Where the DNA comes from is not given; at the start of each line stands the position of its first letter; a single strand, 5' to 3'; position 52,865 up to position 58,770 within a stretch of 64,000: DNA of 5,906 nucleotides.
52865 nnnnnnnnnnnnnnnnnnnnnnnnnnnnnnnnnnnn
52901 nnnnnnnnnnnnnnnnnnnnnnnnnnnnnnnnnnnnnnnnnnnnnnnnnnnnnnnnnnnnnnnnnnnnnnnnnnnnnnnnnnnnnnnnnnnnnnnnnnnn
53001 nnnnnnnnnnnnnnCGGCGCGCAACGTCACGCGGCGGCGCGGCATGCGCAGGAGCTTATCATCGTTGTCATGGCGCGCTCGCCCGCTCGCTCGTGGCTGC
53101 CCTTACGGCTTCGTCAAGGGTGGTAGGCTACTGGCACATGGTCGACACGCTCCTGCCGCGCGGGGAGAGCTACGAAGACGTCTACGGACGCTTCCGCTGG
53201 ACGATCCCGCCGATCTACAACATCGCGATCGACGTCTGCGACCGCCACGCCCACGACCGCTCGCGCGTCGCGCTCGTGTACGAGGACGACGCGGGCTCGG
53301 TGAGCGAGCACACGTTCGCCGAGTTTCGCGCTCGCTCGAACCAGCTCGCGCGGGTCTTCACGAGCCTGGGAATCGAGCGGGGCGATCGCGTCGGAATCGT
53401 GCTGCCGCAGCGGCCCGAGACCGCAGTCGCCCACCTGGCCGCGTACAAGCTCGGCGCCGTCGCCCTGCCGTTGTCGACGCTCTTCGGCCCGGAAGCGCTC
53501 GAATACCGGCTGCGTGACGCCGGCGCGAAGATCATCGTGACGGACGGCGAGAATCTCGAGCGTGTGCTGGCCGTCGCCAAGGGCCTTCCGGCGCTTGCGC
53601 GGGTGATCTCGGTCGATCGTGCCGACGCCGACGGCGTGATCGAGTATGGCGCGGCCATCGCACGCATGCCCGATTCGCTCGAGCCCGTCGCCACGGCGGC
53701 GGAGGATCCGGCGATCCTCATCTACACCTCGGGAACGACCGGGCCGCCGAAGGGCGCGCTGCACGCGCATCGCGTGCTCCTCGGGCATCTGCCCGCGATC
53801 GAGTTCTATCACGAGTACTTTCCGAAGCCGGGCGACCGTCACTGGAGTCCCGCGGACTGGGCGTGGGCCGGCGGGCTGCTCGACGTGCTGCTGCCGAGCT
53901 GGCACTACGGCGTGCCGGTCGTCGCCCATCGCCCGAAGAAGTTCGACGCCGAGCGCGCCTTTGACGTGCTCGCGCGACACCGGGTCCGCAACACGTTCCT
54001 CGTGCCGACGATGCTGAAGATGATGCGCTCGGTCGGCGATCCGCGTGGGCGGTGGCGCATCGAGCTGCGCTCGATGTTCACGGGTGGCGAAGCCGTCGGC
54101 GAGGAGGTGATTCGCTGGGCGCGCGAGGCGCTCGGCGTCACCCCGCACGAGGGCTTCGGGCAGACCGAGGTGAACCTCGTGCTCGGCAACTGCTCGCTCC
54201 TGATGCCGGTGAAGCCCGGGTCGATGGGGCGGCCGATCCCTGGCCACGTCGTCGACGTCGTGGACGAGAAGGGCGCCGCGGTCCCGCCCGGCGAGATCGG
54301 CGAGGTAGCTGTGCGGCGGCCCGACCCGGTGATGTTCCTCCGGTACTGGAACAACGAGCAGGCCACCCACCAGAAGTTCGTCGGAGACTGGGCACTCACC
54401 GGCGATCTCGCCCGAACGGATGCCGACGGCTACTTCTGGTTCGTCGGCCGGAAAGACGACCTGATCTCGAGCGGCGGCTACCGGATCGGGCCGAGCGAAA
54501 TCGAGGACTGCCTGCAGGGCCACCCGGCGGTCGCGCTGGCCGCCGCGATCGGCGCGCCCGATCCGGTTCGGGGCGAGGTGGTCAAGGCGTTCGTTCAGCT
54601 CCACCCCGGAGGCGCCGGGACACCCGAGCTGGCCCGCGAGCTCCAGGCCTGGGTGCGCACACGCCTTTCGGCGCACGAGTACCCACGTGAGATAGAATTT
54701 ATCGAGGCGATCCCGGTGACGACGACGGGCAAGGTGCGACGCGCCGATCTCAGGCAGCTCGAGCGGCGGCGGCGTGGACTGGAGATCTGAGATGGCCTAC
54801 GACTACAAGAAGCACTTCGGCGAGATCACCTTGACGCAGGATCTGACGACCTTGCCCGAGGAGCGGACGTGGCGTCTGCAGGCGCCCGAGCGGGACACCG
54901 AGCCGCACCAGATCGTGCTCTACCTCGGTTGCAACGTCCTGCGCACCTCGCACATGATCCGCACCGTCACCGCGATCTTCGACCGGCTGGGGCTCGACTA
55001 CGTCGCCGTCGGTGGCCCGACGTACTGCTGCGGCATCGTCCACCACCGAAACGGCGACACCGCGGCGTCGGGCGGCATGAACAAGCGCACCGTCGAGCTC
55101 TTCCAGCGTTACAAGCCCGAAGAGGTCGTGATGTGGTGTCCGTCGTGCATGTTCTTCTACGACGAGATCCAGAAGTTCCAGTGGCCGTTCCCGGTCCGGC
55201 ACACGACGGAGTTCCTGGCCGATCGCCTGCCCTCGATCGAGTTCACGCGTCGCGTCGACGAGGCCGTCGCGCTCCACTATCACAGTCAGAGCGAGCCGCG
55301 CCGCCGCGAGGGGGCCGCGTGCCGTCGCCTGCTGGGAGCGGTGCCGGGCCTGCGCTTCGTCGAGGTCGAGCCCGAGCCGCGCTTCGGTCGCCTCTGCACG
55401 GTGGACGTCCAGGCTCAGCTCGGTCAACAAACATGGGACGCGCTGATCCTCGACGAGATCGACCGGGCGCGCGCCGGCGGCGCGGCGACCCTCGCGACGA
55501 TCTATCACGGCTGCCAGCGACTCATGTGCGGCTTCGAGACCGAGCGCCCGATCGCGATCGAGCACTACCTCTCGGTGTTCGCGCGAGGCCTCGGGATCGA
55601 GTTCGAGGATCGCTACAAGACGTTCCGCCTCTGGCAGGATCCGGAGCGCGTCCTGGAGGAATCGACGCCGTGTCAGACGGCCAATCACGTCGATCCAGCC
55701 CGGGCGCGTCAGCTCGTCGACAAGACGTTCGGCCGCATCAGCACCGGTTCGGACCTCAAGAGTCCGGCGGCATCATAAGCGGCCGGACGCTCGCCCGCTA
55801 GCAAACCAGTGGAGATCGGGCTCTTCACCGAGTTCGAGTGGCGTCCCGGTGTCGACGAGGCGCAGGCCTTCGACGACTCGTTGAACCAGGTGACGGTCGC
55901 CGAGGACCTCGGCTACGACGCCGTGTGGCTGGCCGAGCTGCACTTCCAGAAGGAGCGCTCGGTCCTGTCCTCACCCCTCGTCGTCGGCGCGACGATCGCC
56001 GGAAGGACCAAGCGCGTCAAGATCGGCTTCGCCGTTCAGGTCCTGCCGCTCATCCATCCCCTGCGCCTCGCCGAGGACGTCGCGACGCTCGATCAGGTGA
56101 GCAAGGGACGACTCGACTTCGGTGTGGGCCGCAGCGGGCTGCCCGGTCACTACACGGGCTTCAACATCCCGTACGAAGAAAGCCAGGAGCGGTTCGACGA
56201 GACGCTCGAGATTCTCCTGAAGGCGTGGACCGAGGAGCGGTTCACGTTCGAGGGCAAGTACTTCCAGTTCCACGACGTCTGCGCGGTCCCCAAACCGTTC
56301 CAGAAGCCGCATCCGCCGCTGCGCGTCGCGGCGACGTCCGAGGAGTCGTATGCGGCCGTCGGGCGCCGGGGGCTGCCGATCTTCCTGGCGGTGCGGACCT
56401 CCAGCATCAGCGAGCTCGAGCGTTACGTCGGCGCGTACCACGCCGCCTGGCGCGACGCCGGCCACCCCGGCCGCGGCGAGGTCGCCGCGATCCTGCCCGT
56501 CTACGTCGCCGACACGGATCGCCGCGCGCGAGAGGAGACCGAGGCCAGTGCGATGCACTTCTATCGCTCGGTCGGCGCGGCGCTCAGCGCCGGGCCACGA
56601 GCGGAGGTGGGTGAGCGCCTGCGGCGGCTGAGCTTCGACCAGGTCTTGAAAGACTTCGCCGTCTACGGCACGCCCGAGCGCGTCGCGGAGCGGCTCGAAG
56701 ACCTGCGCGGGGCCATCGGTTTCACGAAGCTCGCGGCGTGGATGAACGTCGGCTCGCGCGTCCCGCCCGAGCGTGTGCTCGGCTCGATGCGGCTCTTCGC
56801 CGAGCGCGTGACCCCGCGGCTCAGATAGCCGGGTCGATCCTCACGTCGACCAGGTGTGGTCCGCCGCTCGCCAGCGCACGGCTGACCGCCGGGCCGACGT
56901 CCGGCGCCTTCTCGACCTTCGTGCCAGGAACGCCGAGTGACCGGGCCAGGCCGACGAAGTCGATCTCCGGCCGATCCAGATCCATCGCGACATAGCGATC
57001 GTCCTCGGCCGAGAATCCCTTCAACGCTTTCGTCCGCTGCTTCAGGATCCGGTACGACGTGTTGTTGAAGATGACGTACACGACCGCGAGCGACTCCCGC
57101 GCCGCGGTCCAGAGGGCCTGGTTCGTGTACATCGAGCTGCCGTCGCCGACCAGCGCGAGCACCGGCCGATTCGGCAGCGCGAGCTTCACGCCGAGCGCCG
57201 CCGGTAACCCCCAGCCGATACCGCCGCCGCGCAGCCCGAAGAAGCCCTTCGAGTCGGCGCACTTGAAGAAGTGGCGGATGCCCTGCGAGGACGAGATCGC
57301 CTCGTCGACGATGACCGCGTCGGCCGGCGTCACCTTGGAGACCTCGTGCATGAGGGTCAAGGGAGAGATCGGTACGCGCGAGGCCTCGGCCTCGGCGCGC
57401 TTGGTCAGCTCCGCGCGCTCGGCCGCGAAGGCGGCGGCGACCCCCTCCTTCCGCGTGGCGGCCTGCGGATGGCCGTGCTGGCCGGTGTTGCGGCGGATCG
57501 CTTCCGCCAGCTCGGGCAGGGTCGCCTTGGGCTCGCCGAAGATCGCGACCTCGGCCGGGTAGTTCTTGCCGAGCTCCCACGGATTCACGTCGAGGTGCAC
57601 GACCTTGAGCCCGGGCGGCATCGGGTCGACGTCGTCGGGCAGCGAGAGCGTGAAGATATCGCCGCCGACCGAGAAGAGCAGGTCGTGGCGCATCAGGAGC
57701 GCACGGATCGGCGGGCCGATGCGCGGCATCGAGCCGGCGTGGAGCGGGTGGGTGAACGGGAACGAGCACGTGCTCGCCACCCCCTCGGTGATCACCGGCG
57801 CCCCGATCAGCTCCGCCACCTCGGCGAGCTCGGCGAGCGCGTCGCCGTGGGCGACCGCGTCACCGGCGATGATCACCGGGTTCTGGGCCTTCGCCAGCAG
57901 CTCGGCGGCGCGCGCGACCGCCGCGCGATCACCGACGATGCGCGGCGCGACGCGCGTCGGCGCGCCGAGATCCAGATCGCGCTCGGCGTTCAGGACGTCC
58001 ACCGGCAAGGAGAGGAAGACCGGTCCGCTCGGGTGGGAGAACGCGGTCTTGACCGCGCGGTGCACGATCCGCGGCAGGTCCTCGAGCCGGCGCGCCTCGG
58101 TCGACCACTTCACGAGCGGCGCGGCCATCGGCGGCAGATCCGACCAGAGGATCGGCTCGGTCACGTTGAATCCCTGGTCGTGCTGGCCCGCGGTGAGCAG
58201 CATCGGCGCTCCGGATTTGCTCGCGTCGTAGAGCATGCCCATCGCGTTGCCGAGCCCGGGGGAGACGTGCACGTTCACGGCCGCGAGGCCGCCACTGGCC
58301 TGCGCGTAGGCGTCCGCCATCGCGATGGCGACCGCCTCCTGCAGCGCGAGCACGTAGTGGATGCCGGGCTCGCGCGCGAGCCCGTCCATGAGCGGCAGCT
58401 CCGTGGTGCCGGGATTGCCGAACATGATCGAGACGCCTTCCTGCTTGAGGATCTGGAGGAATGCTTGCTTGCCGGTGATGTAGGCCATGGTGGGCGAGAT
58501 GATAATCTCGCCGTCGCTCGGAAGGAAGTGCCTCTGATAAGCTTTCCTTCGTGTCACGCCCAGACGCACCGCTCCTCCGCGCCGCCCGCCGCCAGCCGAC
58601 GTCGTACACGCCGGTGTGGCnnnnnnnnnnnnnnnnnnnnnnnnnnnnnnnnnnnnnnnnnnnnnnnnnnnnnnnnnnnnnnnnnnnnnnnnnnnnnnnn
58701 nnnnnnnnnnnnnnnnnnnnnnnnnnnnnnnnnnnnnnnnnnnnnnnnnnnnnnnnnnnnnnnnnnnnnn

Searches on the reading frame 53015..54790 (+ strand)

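Call 78: search_protein_families(library=pfam, proteins=[window:53015-54790:+], max_evalue=0.00001)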
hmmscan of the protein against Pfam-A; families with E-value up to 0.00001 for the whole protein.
window:53015-54790:+ (591 aa): 2 families
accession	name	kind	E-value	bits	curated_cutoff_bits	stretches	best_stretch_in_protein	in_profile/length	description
PF00501.34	AMP-binding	-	1.9e-77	261.1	29.9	1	81-445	8-384/384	AMP-binding enzyme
PF13193.12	AMP-binding_C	-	1.8e-20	74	24.5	1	495-573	1-76/76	AMP-binding enzyme C-terminal domain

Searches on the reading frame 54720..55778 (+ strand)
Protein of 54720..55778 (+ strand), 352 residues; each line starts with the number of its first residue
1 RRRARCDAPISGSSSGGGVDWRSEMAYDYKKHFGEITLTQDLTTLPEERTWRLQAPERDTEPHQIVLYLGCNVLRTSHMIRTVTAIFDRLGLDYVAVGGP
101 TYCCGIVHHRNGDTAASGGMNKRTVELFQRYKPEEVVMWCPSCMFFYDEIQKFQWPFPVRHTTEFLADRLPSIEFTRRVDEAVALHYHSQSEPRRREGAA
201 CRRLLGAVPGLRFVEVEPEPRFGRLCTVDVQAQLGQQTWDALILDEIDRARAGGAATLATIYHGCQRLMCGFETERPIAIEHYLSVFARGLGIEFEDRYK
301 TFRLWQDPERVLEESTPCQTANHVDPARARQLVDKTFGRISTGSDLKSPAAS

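Call 78: search_protein_families(library=pfam, proteins=[window:54720-55778:+], max_evalue=0.00001)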
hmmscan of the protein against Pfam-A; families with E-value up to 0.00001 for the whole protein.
window:54720-55778:+ (352 aa): 1 family
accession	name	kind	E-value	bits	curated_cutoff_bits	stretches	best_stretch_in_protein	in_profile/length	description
PF02754.22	CCG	-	3.9e-08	33.7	20.6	1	66-145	2-82/85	Cysteine-rich domain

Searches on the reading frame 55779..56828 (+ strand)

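Call 78: search_protein_families(library=pfam, proteins=[window:55779-56828:+], max_evalue=0.00001)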
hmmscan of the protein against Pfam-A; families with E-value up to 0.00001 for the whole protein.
window:55779-56828:+ (349 aa): 1 family
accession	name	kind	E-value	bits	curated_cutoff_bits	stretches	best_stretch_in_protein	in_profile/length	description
PF00296.26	Bac_luciferase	-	2.9e-67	227.7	27.9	1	12-312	2-310/314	Luciferase-like monooxygenase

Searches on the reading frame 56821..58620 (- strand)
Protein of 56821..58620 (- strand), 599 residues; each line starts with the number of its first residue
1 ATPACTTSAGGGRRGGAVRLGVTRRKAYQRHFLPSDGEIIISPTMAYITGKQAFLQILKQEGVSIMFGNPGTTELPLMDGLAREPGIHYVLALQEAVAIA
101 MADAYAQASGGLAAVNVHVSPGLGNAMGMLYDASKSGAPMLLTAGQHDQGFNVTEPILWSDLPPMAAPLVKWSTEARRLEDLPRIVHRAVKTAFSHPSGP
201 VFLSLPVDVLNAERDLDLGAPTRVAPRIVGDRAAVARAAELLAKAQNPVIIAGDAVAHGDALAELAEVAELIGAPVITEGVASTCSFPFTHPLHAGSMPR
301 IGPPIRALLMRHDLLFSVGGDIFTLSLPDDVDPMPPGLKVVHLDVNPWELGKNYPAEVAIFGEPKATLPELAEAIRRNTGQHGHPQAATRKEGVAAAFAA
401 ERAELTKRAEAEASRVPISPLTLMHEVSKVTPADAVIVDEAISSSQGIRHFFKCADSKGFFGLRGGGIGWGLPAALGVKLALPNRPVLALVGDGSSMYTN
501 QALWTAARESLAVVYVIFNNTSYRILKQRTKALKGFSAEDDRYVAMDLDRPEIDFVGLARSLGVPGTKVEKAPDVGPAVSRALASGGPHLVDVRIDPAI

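Call 78: search_protein_families(library=pfam, proteins=[window:56821-58620:-], max_evalue=0.00001)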
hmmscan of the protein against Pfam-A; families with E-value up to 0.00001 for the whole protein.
window:56821-58620:- (599 aa): 3 families
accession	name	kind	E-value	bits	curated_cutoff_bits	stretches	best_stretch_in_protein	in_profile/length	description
PF02775.26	TPP_enzyme_C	-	1.4e-31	109.8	21.9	1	452-593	13-151/151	Thiamine pyrophosphate enzyme, C-terminal TPP binding domain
PF02776.23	TPP_enzyme_N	-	3.2e-30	104.8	26.8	1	49-150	2-103/119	Thiamine pyrophosphate enzyme, N-terminal TPP binding domain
PF00205.28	TPP_enzyme_M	-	7.3e-27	94.2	30.4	1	235-371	1-137/137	Thiamine pyrophosphate enzyme, central domain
